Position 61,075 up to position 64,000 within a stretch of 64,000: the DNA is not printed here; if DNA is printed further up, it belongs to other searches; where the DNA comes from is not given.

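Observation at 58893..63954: Toxin-antitoxin pair next to a three-gene operon ending in a membrane-anchored VirD4/TraD-like ATPase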

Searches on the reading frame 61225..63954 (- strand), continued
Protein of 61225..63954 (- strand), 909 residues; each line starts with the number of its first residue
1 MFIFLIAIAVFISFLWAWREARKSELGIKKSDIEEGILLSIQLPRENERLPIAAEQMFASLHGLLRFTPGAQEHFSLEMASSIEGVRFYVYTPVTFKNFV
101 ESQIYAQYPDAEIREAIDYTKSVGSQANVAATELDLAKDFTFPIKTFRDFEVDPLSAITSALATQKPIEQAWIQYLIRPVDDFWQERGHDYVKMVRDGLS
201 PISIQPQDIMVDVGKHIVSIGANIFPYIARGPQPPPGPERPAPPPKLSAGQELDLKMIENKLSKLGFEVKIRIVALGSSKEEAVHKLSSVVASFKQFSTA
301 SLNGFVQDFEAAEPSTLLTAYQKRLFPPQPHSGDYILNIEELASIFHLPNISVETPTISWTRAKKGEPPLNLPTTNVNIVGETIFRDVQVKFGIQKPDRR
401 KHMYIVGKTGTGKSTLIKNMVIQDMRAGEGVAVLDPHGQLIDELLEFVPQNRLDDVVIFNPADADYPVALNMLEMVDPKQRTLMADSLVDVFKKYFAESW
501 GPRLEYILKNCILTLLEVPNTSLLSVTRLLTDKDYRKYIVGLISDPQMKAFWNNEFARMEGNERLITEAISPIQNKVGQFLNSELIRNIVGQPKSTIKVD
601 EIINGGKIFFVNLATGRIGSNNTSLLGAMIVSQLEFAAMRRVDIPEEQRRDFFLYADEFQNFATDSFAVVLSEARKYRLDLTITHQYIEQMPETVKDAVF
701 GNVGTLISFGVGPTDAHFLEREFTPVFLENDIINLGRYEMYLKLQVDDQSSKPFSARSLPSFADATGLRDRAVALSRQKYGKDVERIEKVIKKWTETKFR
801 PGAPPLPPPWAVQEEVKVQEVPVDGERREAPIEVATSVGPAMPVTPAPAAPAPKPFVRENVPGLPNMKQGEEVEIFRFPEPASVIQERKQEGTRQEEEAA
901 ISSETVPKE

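Call 72: find_related_loci(query=A3, collection=genome_contigs, flank=7000)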
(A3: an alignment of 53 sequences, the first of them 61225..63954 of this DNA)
Query A3 (909 aa) in genome_contigs; peptide patterns used: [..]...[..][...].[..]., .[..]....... (x = any residue, [..] = any of these).
600 stretches matched a pattern (row limit reached: there are more); 548 encode a relative of the query (tblastn E <= 1e-3); the best 80 are kept; 80 distinct loci.
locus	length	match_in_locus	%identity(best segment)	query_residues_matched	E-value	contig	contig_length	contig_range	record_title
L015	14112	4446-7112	78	2-902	0e+0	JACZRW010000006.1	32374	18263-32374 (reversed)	MAG: Patescibacteria group bacterium isolate B106T1L10 B106T1L10_NODE1539, whole genome shotgun sequence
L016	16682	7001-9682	78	1-909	0e+0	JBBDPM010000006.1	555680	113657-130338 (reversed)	MAG: Candidatus Woykebacteria bacterium isolate LejiaB_42_22 Lejia_B_6_length_555680_cov_13, whole genome shotgun sequen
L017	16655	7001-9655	70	1-880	0e+0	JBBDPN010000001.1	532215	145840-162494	MAG: Candidatus Woykebacteria bacterium isolate LejiaB_43_27 Lejia_B_10_length_532215_cov_16, whole genome shotgun seque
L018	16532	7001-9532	72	13-856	0e+0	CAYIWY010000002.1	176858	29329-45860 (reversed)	MAG TPA_asm: uncultured Gammaproteobacteria bacterium isolate ERP119705_co4_291 genome assembly, contig: NODE_13_length_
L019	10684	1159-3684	73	14-853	0e+0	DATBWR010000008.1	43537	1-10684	MAG TPA_asm: Candidatus Nanoarchaeia archaeon isolate SMAG_U7546 k141_355362, whole genome shotgun sequence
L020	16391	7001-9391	75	13-810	0e+0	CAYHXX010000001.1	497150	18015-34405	MAG TPA_asm: uncultured Gammaproteobacteria bacterium isolate ERP119705_co16_46 genome assembly, contig: NODE_4_length_4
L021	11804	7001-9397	73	18-814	0e+0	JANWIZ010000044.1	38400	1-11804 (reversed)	MAG: Patescibacteria group bacterium isolate CRAIB_MAG54 c_000000101215, whole genome shotgun sequence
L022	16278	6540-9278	70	1-903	0e+0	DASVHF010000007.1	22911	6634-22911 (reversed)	MAG TPA_asm: Candidatus Nanoarchaeia archaeon isolate SMAG_U2959 k141_263230, whole genome shotgun sequence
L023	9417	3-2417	67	53-852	0e+0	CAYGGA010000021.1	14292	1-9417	MAG TPA_asm: uncultured Gammaproteobacteria bacterium isolate ERP113451_co3_23 genome assembly, contig: NODE_3321_length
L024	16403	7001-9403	54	5-802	0e+0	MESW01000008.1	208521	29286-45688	MAG: candidate division CPR3 bacterium GWF2_35_18 gwf2_scaffold_50, whole genome shotgun sequence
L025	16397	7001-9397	53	1-799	0e+0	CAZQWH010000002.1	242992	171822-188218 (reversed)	MAG TPA_asm: uncultured Candidatus Saccharibacteria bacterium isolate SRP263527_co2_234 genome assembly, contig: NODE_17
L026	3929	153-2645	53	10-837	0e+0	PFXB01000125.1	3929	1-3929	MAG: candidate division WWE3 bacterium CG_4_9_14_3_um_filter_43_9 CG_4_9_14_3_um_filter_150_scaffold_29216_c, whole geno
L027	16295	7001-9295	55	35-802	0e+0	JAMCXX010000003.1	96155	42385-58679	MAG: Patescibacteria group bacterium isolate FK_Sedi_B_Bin.386 NODE_377_length_96155_cov_9.04571, whole genome shotgun s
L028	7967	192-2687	50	2-850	0e+0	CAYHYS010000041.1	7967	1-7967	MAG TPA_asm: uncultured Candidatus Saccharibacteria bacterium isolate ERP119705_co15_647 genome assembly, contig: NODE_1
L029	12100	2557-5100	50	1-844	0e+0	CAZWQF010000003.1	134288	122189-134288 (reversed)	MAG TPA_asm: uncultured Candidatus Saccharibacteria bacterium isolate SRP286056_co1_672 genome assembly, contig: NODE_91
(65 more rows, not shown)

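Call 92: search_protein_families(library=pfam, proteins=[L001:3223-3846:+, L001:1804-2856:+], max_evalue=5)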
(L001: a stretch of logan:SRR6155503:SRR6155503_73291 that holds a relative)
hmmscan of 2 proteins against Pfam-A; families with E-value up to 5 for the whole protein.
L001:3223-3846:+ (207 aa): 1 family
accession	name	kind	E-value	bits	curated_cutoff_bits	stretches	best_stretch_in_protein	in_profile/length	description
PF02627.25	CMD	-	0.099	13.1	23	0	131-160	51-80/84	Carboxymuconolactone decarboxylase family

L001:1804-2856:+ (350 aa): 1 family
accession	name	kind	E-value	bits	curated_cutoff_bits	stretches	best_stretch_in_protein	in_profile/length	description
PF13399.11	LytR_C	-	0.0046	18.3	22.2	1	295-343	31-86/86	LytR cell envelope-related transcriptional attenuator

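Call 98: search_dna_similar(query=window:61225-63954:-, collection=plasmids, mode=protein, max_rows=8)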
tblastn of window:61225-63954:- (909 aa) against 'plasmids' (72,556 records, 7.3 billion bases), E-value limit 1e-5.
Records with a match: 368; places in all: 380; records where one place covers at least 80% of the query: 3.
Best place of each record, by identity: <60% 368.
By first word of the organism name: Streptomyces 106; Bacillus 93; Staphylococcus 33; Clostridium 19; Natrinema 13; Haladaptatus 11; Sulfolobus 11; Priestia 7; Halalkalicoccus 5; Halomontanus 4; and 47 more.
By predicted mobility (MOB-suite, as given by PLSDB): non-mobilizable 303; mobilizable 57; conjugative 8.
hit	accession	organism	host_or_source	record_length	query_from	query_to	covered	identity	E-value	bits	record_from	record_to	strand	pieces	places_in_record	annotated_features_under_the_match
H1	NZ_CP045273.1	Priestia megaterium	pure culture,Paper surface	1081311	3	658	72%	31.2%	4e-41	282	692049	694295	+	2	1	none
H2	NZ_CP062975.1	Pontibacillus sp. ALD_SL1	mangrove mud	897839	34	660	69%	30.7%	2e-21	280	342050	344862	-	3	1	hypothetical protein (x2)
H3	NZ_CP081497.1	Streptomyces sp. BHT-5-2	whole organism,plant soil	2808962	98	778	75%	26.6%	9e-59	227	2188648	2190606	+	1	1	none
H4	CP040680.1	Halostella pelagica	pure culture,isolated from salted brown ...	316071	36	783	79%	25.3%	1e-24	179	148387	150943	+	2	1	record has no annotation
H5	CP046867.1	Salinibaculum litoreum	pure culture,isolated from salted brown ...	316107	36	783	79%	25.3%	1e-24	179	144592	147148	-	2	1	record has no annotation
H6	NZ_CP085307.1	Haladaptatus pallidirubidus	cell culture,saline soil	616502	37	781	80%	24.6%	2e-26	193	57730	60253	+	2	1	type IV secretion system DNA-binding domain-containing protein | hypothetical protein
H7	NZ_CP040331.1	Natrinema versiforme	-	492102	36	783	79%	24.9%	2e-28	190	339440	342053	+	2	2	TraM recognition domain-containing protein | hypothetical protein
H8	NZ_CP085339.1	Haladaptatus halobius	cell culture,saline soil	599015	37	781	80%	24.5%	4e-27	198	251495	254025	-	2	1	type IV secretion system DNA-binding domain-containing protein | hypothetical protein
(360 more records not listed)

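Call 99: search_dna_similar(query=window:61225-63954:-, collection=phages, mode=protein, max_rows=5)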
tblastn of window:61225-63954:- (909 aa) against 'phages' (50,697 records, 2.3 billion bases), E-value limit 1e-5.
Records with a match: 39; places in all: 39; records where one place covers at least 80% of the query: 0.
Best place of each record, by identity: <60% 39.
By first word of the organism name: Bacillus 35; Deep-sea 2; Brevibacillus 1; Microcystis 1.
By host as written in the record: Bacillus subtilis BEST7003 6; Bacillus subtilis 6; Bacillus thuringiensis 4; Bacillus cereus 4; - 3; Bacillus megaterium str. ATCC 43725 2; Bacillus subtilis Delta6 2; Bacillus cereus BGSC 6E1 2; and 9 more.
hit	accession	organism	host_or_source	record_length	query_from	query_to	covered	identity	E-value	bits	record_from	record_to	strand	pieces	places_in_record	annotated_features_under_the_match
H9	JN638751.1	Bacillus phage G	Bacillus megaterium str. ATCC 43725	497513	55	770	79%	23.7%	7e-39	163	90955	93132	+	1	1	156: gp156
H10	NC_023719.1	Bacillus phage G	Bacillus megaterium str. ATCC 43725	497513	55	770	79%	23.7%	7e-39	163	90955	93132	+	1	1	156: gp156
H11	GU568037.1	Deep-sea thermophilic phage D6E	-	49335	75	757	75%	21.6%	6e-19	99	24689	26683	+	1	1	lipid A export ATP-binding/permease protein MsbA | hypothetical protein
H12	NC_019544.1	Deep-sea thermophilic phage D6E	-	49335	75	757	75%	21.6%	6e-19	99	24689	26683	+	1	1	type IV secretory system conjugative DNA transfer family protein | hypothetical protein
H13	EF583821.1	Bacillus phage 0305phi8-36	Bacillus thuringiensis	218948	88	754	73%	21.5%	1e-21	108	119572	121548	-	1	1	ORF201: hypothetical protein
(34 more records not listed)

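Call 100: get_annotated_region(hit=H7, flank=9000)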
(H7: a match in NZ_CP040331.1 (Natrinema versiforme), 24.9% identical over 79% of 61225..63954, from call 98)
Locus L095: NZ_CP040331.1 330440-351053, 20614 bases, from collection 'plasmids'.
description: Natrinema versiforme strain BOL5-4 plasmid pNVE500
organism: Natrinema versiforme (NCBI taxid 88724)
taxonomy: Archaea; Euryarchaeota; Halobacteria; Halobacteriales; Natrialbaceae; Natrinema; Natrinema versiforme
host: -; source: -; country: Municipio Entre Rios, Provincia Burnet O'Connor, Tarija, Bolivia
typing (MOB-suite, as given by PLSDB): non-mobilizable; mating-pair formation MPF_T
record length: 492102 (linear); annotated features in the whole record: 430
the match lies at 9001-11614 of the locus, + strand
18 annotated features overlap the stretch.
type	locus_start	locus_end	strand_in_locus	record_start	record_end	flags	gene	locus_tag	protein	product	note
CDS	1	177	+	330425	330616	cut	-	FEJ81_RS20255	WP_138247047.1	hypothetical protein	-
CDS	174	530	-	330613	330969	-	-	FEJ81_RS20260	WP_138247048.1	hypothetical protein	-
CDS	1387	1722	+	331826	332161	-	-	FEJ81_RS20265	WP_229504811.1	pilin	-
CDS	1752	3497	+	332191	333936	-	-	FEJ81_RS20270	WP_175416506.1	hypothetical protein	-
CDS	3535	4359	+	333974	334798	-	-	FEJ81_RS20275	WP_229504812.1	hypothetical protein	-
CDS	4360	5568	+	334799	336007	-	-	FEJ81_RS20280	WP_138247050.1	hypothetical protein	-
CDS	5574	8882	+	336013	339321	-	-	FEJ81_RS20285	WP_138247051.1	conjugal transfer protein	-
CDS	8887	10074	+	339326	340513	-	-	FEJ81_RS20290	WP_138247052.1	hypothetical protein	-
CDS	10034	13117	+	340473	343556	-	-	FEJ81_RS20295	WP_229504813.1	TraM recognition domain-containing protein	-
CDS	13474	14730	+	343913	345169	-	-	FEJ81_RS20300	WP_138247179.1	hypothetical protein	-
CDS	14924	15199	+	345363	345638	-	-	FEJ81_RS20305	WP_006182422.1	ribbon-helix-helix domain-containing protein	-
CDS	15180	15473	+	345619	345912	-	-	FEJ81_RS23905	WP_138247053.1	type II toxin-antitoxin system RelE/ParE family toxin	-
CDS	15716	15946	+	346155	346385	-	-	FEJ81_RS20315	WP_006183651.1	UPF0175 family protein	-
CDS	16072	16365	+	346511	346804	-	-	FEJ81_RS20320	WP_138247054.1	PadR family transcriptional regulator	-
CDS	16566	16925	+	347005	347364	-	-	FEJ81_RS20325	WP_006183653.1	helix-turn-helix domain-containing protein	-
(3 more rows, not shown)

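Call 101: get_annotated_region(hit=H1, flank=9000)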
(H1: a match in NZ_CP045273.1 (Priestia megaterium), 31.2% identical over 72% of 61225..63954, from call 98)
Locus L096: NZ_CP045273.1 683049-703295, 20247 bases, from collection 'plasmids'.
description: Priestia megaterium strain FDU301 plasmid pFDU301A, complete sequence
organism: Priestia megaterium (NCBI taxid 1404)
taxonomy: Bacteria; Bacillota; Bacilli; Bacillales; Bacillaceae; Priestia; Priestia megaterium
host: -; source: pure culture,Paper surface; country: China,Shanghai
typing (MOB-suite, as given by PLSDB): non-mobilizable
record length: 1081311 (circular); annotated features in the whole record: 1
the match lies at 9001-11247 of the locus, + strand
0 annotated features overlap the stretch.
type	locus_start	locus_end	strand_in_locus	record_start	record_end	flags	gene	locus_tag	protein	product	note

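Call 104: get_annotated_region(hit=H9, flank=6000)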
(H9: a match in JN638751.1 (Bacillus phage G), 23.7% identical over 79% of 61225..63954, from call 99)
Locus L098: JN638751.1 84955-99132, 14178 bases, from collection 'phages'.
description: Bacillus phage G, complete genome.
organism: Bacillus phage G (NCBI taxid 2884420)
taxonomy: Viruses; Duplodnaviria; Heunggongvirae; Uroviricota; Caudoviricetes; Donellivirus; Donellivirus gee
host: Bacillus megaterium str. ATCC 43725; source: soil; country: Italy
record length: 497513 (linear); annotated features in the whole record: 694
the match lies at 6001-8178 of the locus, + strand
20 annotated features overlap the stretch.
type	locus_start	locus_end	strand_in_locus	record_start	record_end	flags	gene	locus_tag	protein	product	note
CDS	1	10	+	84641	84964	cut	145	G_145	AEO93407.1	gp145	-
CDS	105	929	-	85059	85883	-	146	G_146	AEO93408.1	gp146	27.3 in phage SPO1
CDS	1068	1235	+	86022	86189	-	147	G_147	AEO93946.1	gp147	-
CDS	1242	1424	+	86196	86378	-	148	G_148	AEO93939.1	gp148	-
CDS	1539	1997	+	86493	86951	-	149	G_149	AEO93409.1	gp149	-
CDS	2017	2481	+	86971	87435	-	150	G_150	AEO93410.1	gp150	-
CDS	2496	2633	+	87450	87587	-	151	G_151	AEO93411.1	gp151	-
CDS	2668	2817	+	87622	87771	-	152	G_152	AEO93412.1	gp152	-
CDS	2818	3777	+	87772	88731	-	153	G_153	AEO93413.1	gp153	-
CDS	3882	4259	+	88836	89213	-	154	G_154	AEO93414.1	gp154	-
CDS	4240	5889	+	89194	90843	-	155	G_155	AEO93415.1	gp155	type IV secretory pathway protein; VirB-like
CDS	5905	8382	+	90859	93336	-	156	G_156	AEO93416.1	gp156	ATP-binding/permase; MsbA-like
CDS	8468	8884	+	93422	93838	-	157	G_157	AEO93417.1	gp157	HNH endouclease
CDS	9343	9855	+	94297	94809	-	158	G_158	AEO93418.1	gp158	-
CDS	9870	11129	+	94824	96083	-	159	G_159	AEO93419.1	gp159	-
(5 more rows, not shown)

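Call 119: search_protein_families(library=padloc, proteins=[window:61225-63954:-], max_evalue=0.01)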
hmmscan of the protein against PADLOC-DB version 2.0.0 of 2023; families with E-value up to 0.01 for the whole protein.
window:61225-63954:- (909 aa): 4 families
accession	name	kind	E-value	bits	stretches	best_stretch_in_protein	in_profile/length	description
PDLC04140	mad8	-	2.6e-11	41.6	1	399-712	26-254/314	mads_8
PDLC04103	HerA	-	2e-06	24.4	1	401-439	173-211/579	-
PDLC01055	HerA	-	1.2e-05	22.4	1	384-434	143-193/532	Type III coevolved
PDLC04105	HerA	-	4e-05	20.4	1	401-439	167-206/576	-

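Call 120: search_protein_families(library=phrogs, proteins=[window:61225-63954:-], max_evalue=0.001)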
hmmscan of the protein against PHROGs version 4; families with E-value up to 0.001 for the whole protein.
window:61225-63954:- (909 aa): 3 families
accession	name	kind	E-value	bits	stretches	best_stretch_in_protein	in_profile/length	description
phrog_5156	-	unknown function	1.2e-74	252.9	1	71-791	75-804/824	-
phrog_7035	-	unknown function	1.2e-10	41.5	1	567-695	405-546/969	-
phrog_2666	-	head and packaging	1.1e-08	35.3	1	391-439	312-360/555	terminase large subunit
